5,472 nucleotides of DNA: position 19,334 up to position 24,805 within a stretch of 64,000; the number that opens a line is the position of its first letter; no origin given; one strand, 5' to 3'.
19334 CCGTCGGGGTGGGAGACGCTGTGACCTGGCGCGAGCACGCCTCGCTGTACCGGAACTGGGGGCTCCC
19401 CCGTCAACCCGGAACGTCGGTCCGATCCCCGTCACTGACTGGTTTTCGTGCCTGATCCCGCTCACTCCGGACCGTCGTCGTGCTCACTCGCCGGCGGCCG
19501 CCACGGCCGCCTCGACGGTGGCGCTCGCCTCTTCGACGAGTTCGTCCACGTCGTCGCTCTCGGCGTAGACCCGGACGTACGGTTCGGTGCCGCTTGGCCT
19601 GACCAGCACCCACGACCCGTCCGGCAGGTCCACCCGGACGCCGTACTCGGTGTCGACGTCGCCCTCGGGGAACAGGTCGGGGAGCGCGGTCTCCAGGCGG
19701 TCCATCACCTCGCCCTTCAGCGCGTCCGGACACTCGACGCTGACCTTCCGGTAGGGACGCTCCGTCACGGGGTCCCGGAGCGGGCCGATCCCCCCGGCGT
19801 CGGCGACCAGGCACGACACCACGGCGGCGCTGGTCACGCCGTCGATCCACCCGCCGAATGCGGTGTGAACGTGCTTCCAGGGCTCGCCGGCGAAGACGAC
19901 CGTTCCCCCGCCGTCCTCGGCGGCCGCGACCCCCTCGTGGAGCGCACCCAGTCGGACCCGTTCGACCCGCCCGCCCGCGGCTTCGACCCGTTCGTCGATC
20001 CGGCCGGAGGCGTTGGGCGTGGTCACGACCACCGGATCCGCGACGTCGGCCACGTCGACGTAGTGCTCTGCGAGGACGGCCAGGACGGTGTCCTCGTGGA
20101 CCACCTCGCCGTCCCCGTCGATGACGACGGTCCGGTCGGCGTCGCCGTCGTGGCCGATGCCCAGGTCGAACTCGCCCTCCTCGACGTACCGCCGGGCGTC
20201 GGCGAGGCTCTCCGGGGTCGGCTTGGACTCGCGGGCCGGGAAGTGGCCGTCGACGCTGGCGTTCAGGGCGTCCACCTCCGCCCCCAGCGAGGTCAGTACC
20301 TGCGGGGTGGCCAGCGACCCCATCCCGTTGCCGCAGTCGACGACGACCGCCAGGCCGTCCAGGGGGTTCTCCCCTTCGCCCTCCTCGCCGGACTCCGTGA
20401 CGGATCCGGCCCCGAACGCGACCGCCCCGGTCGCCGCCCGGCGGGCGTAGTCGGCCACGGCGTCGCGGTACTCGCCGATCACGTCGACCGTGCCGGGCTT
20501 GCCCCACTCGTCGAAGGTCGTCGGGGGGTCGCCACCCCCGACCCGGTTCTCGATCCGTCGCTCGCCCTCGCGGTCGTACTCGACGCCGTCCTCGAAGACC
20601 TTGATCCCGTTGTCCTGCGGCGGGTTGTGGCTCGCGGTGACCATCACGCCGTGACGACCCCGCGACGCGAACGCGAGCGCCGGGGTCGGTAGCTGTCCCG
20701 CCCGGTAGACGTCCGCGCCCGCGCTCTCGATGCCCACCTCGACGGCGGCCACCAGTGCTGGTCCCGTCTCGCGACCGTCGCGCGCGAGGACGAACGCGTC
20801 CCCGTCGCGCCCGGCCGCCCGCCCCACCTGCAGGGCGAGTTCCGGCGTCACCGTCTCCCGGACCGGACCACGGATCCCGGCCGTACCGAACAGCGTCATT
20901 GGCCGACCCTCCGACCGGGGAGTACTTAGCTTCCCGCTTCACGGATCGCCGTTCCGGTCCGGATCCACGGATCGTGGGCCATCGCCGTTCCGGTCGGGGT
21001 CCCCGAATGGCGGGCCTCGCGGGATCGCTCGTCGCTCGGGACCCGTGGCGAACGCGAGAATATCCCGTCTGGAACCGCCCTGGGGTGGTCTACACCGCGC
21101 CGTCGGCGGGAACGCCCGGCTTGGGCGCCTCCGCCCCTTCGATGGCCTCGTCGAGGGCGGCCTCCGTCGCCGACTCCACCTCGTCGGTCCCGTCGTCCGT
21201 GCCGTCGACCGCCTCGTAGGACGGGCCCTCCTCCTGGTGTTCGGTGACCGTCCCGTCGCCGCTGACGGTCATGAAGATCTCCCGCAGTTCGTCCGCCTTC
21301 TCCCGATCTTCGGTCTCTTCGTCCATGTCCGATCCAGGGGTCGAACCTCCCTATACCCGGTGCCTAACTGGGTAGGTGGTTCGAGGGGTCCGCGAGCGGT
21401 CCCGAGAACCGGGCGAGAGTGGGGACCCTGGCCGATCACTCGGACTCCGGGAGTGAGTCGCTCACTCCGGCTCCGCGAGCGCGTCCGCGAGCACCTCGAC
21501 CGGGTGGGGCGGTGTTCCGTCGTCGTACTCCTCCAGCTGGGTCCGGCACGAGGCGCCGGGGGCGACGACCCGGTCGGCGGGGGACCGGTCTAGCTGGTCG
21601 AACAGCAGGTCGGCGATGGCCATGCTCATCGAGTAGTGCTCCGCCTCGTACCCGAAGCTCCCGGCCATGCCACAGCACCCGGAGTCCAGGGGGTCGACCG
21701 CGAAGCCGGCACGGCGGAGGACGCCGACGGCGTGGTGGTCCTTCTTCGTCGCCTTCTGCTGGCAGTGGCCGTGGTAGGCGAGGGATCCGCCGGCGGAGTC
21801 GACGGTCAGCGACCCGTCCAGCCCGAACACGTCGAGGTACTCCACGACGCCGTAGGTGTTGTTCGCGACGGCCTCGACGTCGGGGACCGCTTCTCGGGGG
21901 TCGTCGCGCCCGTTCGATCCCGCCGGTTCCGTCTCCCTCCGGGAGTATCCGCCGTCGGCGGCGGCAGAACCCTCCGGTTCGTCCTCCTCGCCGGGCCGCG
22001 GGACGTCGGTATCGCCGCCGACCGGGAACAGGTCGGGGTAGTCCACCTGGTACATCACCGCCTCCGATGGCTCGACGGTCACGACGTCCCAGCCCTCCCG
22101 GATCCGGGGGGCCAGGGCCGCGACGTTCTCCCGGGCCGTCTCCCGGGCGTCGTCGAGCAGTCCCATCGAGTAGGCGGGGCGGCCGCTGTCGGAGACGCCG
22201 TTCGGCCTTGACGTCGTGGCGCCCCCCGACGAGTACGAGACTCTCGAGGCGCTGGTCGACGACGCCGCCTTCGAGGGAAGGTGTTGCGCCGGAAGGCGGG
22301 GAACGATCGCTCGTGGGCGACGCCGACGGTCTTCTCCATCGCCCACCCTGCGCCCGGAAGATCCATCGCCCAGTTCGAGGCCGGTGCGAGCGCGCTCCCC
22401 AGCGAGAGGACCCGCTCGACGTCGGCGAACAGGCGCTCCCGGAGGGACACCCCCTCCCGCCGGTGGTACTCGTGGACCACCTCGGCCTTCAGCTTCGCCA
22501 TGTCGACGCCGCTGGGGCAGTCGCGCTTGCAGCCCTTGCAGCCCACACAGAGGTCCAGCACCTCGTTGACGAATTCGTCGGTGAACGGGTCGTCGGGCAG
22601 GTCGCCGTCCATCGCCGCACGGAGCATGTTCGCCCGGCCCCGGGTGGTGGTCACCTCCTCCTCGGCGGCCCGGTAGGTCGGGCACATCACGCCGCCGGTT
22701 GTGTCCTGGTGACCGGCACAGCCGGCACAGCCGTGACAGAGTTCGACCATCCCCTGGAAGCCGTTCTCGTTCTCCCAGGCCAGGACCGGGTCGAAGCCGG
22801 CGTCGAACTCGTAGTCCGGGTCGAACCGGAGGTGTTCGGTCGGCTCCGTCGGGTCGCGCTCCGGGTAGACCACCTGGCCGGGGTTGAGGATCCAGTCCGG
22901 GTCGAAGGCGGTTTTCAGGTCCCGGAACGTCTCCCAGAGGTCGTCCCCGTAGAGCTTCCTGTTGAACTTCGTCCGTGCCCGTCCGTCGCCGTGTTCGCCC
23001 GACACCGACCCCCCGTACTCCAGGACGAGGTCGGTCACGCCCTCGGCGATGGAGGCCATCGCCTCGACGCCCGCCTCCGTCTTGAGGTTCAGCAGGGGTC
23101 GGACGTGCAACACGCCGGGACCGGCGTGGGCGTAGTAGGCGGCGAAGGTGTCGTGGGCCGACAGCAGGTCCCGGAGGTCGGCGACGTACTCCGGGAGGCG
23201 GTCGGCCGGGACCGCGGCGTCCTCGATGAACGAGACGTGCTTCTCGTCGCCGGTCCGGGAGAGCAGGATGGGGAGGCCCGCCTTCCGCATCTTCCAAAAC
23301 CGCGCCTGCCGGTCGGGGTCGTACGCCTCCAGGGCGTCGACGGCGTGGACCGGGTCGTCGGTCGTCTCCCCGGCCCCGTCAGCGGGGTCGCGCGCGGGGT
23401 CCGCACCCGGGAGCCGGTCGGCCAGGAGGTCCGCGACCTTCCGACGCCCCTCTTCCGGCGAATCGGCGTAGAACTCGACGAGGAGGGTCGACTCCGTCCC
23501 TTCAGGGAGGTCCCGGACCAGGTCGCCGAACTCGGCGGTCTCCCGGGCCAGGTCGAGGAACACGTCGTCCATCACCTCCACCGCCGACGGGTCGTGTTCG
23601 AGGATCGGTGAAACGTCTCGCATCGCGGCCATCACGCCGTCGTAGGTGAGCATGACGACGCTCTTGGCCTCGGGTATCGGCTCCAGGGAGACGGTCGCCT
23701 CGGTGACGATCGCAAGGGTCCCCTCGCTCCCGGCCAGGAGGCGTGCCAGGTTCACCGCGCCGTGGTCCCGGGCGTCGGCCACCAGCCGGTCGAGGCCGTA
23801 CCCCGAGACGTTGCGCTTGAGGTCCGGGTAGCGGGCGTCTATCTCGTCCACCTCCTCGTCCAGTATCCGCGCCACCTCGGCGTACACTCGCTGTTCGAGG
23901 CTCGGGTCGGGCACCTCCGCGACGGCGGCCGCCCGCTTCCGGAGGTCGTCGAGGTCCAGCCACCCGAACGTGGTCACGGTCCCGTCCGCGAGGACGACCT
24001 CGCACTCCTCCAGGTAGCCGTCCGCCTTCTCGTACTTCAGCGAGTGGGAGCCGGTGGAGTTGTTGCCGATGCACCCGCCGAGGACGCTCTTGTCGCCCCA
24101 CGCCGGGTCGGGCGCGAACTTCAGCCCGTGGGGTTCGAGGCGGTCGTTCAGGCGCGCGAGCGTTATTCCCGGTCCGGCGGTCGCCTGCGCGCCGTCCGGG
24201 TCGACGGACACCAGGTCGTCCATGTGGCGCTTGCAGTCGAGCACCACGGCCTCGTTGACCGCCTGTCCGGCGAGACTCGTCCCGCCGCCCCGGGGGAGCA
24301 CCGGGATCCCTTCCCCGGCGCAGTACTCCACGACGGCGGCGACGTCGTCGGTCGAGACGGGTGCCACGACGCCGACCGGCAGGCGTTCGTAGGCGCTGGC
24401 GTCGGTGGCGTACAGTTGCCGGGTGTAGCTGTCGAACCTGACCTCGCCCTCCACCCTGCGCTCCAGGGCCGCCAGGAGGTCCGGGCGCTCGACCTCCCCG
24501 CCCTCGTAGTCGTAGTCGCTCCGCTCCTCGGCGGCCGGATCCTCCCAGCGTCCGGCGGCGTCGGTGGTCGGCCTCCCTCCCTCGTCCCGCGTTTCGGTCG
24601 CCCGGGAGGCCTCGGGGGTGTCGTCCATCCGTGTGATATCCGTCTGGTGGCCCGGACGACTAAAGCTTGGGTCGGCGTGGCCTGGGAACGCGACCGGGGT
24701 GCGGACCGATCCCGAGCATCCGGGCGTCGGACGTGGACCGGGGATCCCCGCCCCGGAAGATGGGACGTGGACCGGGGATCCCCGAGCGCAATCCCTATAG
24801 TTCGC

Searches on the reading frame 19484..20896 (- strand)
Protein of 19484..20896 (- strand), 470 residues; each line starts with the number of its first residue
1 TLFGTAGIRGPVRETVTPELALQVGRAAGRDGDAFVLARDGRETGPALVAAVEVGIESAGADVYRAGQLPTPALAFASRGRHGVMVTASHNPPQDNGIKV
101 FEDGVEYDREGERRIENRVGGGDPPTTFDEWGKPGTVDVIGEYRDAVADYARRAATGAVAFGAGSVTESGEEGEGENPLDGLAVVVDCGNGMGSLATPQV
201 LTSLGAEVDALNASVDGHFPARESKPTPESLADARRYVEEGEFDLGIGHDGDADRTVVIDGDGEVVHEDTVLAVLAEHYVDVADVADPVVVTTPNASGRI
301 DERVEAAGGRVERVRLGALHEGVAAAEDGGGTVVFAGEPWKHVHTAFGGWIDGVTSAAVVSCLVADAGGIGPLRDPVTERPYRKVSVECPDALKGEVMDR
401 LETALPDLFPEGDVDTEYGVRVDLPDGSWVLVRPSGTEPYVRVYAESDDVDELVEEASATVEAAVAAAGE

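Call 19: search_protein_families(library=pfam, proteins=[window:19484-20896:-], max_evalue=0.00001)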
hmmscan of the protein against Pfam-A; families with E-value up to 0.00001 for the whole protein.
window:19484-20896:- (470 aa): 3 families
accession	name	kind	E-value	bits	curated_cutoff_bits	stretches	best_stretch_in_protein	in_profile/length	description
PF02878.22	PGM_PMM_I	-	2.6e-31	108.6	22.5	1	2-119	3-131/138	Phosphoglucomutase/phosphomannomutase, alpha/beta/alpha domain I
PF02879.22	PGM_PMM_II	-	2e-20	73.7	29.3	1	180-263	19-103/103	Phosphoglucomutase/phosphomannomutase, alpha/beta/alpha domain II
PF00408.26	PGM_PMM_IV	-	1.5e-11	44.6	23.1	1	404-460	21-65/68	Phosphoglucomutase/phosphomannomutase, C-terminal domain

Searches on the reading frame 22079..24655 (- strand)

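Call 19: search_protein_families(library=pfam, proteins=[window:22079-24655:-], max_evalue=0.00001)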
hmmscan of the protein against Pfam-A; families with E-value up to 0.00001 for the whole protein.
window:22079-24655:- (858 aa): 4 families
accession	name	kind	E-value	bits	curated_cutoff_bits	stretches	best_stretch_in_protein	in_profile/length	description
PF02913.24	FAD-oxidase_C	-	1.4e-58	198.9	21.2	1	327-595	1-248/248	FAD linked oxidases, C-terminal domain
PF01565.28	FAD_binding_4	-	1.3e-37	129.1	26.4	1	95-230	3-138/139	FAD binding domain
PF13183.11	Fer4_8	-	1.2e-08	35.8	27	1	637-717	2-68/68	4Fe-4S dicluster domain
PF13534.11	Fer4_17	-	1.2e-06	29.4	22.2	1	640-718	2-61/61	4Fe-4S dicluster domain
